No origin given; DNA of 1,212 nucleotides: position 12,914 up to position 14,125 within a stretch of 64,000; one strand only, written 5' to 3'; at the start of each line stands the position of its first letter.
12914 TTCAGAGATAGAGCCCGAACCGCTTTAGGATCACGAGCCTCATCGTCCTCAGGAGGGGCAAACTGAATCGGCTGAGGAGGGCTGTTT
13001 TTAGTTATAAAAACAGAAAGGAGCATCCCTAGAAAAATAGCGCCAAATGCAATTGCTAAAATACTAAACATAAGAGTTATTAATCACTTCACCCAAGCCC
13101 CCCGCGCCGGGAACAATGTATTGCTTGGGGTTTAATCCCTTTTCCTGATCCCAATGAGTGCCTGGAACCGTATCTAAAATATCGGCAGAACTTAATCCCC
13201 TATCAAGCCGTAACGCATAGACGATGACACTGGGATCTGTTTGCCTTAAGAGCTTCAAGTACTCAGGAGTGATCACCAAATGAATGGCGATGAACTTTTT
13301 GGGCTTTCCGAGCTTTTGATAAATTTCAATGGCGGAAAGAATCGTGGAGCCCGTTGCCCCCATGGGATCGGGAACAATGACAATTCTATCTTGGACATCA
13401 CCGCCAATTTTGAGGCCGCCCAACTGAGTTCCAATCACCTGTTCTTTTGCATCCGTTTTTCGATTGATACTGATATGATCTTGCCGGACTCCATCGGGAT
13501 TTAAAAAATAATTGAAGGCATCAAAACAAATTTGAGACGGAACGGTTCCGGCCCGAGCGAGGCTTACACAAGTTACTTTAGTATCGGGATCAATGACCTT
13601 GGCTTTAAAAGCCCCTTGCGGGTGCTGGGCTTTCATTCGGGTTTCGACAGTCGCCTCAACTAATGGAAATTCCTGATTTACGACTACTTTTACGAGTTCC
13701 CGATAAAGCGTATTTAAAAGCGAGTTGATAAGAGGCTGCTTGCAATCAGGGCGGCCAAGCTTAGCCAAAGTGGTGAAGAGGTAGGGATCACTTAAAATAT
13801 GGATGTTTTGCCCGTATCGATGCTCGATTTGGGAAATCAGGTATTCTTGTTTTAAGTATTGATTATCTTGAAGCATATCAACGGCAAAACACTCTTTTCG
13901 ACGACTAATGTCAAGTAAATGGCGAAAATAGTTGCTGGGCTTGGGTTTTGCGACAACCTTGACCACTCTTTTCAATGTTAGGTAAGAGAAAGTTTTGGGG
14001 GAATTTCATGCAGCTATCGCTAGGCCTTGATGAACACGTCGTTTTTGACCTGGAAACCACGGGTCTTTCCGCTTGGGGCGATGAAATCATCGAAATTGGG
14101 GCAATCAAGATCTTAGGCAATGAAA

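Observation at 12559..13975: Translationally coupled UPRTase-like gene and membrane-anchored restriction-endonuclease-fold protein upstream of def-aceE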

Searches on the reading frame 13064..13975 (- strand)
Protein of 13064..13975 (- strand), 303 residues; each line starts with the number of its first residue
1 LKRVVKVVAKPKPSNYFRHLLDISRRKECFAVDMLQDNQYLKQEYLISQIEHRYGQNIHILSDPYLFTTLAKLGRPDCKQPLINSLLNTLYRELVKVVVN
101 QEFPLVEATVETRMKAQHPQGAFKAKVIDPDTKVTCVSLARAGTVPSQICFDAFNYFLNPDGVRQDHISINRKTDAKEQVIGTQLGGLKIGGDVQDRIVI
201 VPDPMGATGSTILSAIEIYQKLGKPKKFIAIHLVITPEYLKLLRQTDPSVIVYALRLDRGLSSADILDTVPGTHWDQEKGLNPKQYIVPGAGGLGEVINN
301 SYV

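Call 3: search_protein_families(library=pfam, proteins=[window:13064-13975:-], max_evalue=1)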
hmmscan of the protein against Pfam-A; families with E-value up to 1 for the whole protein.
window:13064-13975:- (303 aa): 2 families
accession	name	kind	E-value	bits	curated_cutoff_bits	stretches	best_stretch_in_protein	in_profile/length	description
PF14681.12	UPRTase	-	6.1e-17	62.2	27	1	78-266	19-191/206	Uracil phosphoribosyltransferase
PF00156.33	Pribosyltran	-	0.0017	18.1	26.3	1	131-245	28-135/158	Phosphoribosyl transferase domain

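Call 4: search_protein_families(library=ncbifam, proteins=[window:13064-13975:-], max_evalue=1)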
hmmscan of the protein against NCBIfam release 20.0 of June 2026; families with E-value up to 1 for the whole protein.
window:13064-13975:- (303 aa): 8 families
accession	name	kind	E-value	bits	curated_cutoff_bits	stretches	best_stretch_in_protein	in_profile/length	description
NF001097.0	PRK00129.1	equivalog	6.9e-17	61.9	114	1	57-264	3-191/209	uracil phosphoribosyltransferase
TIGR01091.1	upp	equivalog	2.6e-16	59.9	208.35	1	58-263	2-188/207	uracil phosphoribosyltransferase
NF002095.0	PRK00934.1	equivalog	0.0011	18.2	296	1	166-240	182-250/287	ribose-phosphate diphosphokinase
TIGR01251.1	ribP_PPkin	subfamily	0.0032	16.4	113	1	189-231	203-245/309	ribose-phosphate diphosphokinase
NF002320.0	PRK01259.1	subfamily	0.037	13.4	297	1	188-243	206-262/316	ribose-phosphate diphosphokinase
NF002844.0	PRK03092.1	equivalog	0.045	13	438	1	188-237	215-265/326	ribose-phosphate diphosphokinase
NF005299.0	PRK06827.1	subfamily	0.061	12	327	1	190-235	259-304/383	phosphoribosylpyrophosphate synthetase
NF002758.0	PRK02812.1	equivalog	0.16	11.1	518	1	188-244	222-279/330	ribose-phosphate pyrophosphokinase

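Call 22: find_homologous_proteins(query=window:13064-13876:-, max_evalue=0.00001)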
Query window:13064-13876:- (270 aa): 5110 proteins with E <= 0.00001 among 6238 candidates; the best 120 are listed.
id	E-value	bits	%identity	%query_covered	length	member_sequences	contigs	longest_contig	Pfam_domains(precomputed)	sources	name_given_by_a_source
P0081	7.7e-177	604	100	100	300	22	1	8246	PF14681.13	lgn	-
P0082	1.9e-159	547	86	100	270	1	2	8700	PF14681.13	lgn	-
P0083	1.4e-158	544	87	100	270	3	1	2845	PF14681.13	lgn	-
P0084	8.9e-157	538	87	100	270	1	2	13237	PF14681.13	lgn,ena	-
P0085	2.6e-151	520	84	100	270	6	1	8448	PF14681.13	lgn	-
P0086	4.6e-144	497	77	100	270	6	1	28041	PF14681.13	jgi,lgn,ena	-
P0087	4.1e-143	494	77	100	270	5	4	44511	PF14681.13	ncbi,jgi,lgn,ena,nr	ncbi:uracil phosphoribosyltransferase [bacterium]|nr:uracil phosphoribosyltransferase [bacterium] NB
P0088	4.4e-138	477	75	100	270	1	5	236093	PF14681.13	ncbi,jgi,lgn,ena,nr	ncbi:MAG: uracil phosphoribosyltransferase [Proteobacteria bacterium]|nr:uracil phosphoribosyltransf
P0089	6.3e-132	457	74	100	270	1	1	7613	PF14681.13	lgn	-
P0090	1.2e-131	456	73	100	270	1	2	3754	PF14681.13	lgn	-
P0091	1.6e-131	456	73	100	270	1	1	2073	PF14681.13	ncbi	-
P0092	4.1e-131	454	73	100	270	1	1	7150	PF14681.13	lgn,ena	-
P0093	1.5e-130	452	71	100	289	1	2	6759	PF14681.13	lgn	-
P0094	3.0e-130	451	72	100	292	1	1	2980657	PF14681.13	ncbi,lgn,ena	-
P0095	1.1e-129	450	72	100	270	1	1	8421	PF14681.13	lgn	-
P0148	2.9e-122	425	68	100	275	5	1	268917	PF14681.13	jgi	-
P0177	5.1e-116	405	66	100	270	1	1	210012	PF14681.13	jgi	jgi:uracil phosphoribosyltransferase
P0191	2.4e-113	396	64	100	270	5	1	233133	PF14681.13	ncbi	-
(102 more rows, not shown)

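Call 23: search_solved_structures(query=window:13064-13876:-, max_evalue=0.001, show_alignments=3)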
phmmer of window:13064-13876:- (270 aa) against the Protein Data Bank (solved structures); distinct sequences matched with E-value up to 0.001: 9.
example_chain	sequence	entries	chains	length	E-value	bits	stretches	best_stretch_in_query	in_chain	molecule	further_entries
1i5e_A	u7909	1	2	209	3.8e-07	33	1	131-231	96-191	URACIL PHOSPHORIBOSYLTRANSFERASE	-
3dmp_A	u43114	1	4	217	5.7e-07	32.5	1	130-230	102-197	Uracil phosphoribosyltransferase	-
2ehj_A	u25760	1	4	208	6.9e-07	32.2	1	156-232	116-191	Uracil phosphoribosyltransferase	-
6wn8_A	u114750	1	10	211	4.4e-06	29.6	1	156-232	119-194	Uracil phosphoribosyltransferase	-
1upf_D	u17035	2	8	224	6.6e-05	25.7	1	152-230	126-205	URACIL PHOSPHORIBOSYLTRANSFERASE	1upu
1bd3_D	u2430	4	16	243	8.2e-05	25.4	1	152-230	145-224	URACIL PHOSPHORIBOSYLTRANSFERASE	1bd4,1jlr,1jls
2e55_A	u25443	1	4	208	0.00023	23.9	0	160-228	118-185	Uracil phosphoribosyltransferase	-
7rh8_A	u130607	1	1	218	0.00031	23.5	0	154-229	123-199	Uracil phosphoribosyltransferase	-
1o5o_A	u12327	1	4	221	0.00087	22.1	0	162-231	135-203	Uracil phosphoribosyltransferase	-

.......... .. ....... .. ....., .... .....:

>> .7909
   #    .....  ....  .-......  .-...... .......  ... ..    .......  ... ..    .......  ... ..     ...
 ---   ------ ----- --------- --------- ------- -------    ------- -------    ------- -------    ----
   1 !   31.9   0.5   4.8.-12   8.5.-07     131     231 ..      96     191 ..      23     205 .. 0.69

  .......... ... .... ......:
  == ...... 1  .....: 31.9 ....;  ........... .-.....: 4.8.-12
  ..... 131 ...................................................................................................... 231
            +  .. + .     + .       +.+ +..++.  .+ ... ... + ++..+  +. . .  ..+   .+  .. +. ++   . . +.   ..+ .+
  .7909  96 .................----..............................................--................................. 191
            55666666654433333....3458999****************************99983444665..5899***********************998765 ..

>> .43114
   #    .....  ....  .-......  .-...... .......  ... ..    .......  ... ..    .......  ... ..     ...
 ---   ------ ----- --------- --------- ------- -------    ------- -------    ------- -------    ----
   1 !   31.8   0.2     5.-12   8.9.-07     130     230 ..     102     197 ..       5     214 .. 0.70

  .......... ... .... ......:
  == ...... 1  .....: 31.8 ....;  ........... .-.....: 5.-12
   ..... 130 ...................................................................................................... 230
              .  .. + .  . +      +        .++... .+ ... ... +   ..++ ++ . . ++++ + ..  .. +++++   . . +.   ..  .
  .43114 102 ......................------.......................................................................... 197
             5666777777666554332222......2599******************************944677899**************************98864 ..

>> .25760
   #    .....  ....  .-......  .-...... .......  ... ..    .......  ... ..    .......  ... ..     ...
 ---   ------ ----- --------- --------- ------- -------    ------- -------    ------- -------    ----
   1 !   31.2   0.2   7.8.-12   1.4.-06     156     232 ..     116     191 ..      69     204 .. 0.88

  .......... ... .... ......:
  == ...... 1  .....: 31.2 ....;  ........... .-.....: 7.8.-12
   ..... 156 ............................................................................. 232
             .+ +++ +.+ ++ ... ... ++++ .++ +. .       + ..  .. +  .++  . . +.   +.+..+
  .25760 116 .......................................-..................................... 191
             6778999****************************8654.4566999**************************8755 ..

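Call 40: predict_structure(alignment_id=A2)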
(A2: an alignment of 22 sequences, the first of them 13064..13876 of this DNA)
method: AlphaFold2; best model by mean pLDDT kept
length: 270 residues; sequences in the alignment: 22
mean_pLDDT: 83.8   pTM: 0.84
mean pLDDT of the five models: 83.8, 82.6, 79.8, 77.0, 76.4
residues with pLDDT >= 90: 132; 70-90: 94; 50-70: 29; < 50: 15
segments of 3 or more residues with pLDDT < 50: 255-264, 266-270
pLDDT, mean of each block of 10 residues (from residue 1): 66 88 95 88 79 91 94 90 85 92 81 90 93 79 67 78 94 83 90 95 92 94 91 95 87 49 38
secondary structure, 60 per line:
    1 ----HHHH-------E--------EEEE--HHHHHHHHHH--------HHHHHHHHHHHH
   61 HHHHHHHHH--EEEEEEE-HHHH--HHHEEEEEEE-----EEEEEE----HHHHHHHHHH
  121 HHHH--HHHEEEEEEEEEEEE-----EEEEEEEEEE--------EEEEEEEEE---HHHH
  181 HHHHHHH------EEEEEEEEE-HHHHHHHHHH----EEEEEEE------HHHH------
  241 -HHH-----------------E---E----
elements in order: H5-8 E25-28 H31-40 H49-69 E72-78 H80-83 E89-95 E101-106 H111-124 E130-141 E147-156 E165-173 H177-187 E194-202 H204-213 E218-224 H231-234

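Call 43: fold_search(model_id=the predicted structure, library=pdb)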
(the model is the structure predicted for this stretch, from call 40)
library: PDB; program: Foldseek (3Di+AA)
matches with E <= 10: 865; with E <= 0.001: 356
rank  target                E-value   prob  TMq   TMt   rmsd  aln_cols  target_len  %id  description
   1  1o5o_A                9.8e-17  1.00  0.66  0.83   3.3       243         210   22  Crystal structure of Uracil phosphoribosyltransferase (TM0721) from Thermotoga maritima at 2.30 A resolution (released 2003-10-14)
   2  1o5o_B                2.1e-16  1.00  0.65  0.83   3.3       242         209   22  Crystal structure of Uracil phosphoribosyltransferase (TM0721) from Thermotoga maritima at 2.30 A resolution (released 2003-10-14)
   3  1i5e_A                3.7e-16  1.00  0.64  0.81   3.4       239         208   23  CRYSTAL STRUCTURE OF BACILLUS CALDOLYTICUS URACIL PHOSPHORIBOSYLTRANSFERASE WITH BOUND UMP (released 2002-06-05)
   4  6wn8_A                1.3e-15  1.00  0.66  0.83   3.1       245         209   19  2.70 Angstrom Resolution Crystal Structure of Uracil Phosphoribosyl Transferase from Klebsiella pneumoniae (released 2020-05-06)
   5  6wn8_C                3.0e-15  1.00  0.66  0.83   3.7       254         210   18  2.70 Angstrom Resolution Crystal Structure of Uracil Phosphoribosyl Transferase from Klebsiella pneumoniae (released 2020-05-06)
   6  2e55_A                7.2e-15  1.00  0.65  0.83   3.5       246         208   21  Structure of AQ2163 protein from Aquifex aeolicus (released 2008-01-01)
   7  3g6w_B                1.1e-14  1.00  0.66  0.85   3.5       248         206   21  Asymetric GTP bound structure of UPRTase from Sulfolobus solfataricus containing PRPP-mg2+ in half of the active sites (released 2009-09-01)
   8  3g6w_C                1.5e-14  1.00  0.66  0.84   3.5       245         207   21  Asymetric GTP bound structure of UPRTase from Sulfolobus solfataricus containing PRPP-mg2+ in half of the active sites (released 2009-09-01)
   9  1v9s_B                1.7e-14  1.00  0.65  0.82   3.5       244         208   21  Crystal structure of TT0130 protein from Thermus thermophilus HB8 (released 2005-03-29)
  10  1xtt_B                1.8e-14  1.00  0.66  0.84   3.4       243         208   21  Sulfolobus solfataricus uracil phosphoribosyltransferase in complex with uridine 5'-monophosphate (UMP) (released 2005-02-08)
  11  1xtt_A                2.0e-14  1.00  0.68  0.84   3.4       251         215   22  Sulfolobus solfataricus uracil phosphoribosyltransferase in complex with uridine 5'-monophosphate (UMP) (released 2005-02-08)
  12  2ehj_A                2.0e-14  1.00  0.63  0.80   4.0       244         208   19  Structure of Uracil phosphoribosyl transferase (released 2008-03-11)
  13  3dmp_C                2.5e-14  1.00  0.66  0.82   3.5       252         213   24  2.6 A crystal structure of uracil phosphoribosyltransferase from Burkholderia pseudomallei (released 2008-07-15)
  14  6wn8_D                2.9e-14  1.00  0.63  0.81   4.2       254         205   18  2.70 Angstrom Resolution Crystal Structure of Uracil Phosphoribosyl Transferase from Klebsiella pneumoniae (released 2020-05-06)
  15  3dmp_A                4.6e-14  1.00  0.64  0.79   4.1       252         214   23  2.6 A crystal structure of uracil phosphoribosyltransferase from Burkholderia pseudomallei (released 2008-07-15)
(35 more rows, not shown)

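Call 49: search_protein_families(library=padloc, proteins=[window:13064-13876:-], max_evalue=0.1)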
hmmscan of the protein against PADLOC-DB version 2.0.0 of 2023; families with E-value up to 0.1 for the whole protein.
window:13064-13876:- (270 aa): 0 families

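Call 64: find_encoding_contigs(protein=P0191, flank=4000, max_places=1)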
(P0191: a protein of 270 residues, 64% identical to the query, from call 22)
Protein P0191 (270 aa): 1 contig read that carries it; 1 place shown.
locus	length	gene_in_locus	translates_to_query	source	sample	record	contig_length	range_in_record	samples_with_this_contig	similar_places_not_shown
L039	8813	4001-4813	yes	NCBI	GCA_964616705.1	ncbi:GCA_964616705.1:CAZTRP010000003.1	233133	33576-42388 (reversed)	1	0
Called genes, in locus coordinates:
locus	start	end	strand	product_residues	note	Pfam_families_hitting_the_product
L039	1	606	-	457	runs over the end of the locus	-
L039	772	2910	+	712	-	PF02897:Peptidase_S9_N, PF00326:Peptidase_S9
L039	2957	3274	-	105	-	-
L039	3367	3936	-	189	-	PF00929:RNase_T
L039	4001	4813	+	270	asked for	PF14681:UPRTase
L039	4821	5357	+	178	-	PF01327:Pep_deformylase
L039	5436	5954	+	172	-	-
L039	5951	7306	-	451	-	-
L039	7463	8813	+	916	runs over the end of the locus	PF00456:Transketolase_N (faint)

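Call 65: find_encoding_contigs(protein=P0148, flank=4000, max_places=1)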
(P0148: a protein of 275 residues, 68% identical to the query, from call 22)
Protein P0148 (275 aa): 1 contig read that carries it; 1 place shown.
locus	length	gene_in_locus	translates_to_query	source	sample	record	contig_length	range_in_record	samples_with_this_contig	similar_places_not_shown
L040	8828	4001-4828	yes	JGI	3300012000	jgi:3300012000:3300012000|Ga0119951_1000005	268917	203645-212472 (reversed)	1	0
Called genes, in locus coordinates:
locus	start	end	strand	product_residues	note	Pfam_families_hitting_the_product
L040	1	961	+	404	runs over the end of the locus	PF00999:Na_H_Exchanger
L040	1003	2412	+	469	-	-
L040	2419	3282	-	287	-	PF01522:Polysacc_deac_1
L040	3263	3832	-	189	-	PF00929:RNase_T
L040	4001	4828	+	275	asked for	PF14681:UPRTase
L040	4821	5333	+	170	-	-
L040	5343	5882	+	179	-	PF01327:Pep_deformylase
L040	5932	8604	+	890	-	PF00456:Transketolase_N (weak), PF17831:PDH_E1_M (faint)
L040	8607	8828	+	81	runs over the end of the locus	PF11146:DUF2905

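Call 68: find_encoding_contigs(protein=P0177, flank=4000, max_places=1)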
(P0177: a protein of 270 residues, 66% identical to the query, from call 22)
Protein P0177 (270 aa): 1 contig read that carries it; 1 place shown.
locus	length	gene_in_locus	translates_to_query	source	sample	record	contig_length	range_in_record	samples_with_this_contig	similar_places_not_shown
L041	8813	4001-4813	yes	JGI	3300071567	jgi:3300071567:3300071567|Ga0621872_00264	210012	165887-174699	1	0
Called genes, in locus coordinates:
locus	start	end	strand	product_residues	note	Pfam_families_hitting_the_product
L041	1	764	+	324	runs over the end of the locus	-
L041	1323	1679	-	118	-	PF06262:Zincin_1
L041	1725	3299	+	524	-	PF00587:tRNA-synt_2b, PF03129:HGTP_anticodon, PF09180:ProRS-C_1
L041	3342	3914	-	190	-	PF00929:RNase_T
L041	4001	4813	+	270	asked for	PF14681:UPRTase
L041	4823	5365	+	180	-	PF01327:Pep_deformylase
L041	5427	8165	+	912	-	PF00456:Transketolase_N (weak)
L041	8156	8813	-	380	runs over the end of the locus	PF01551:Peptidase_M23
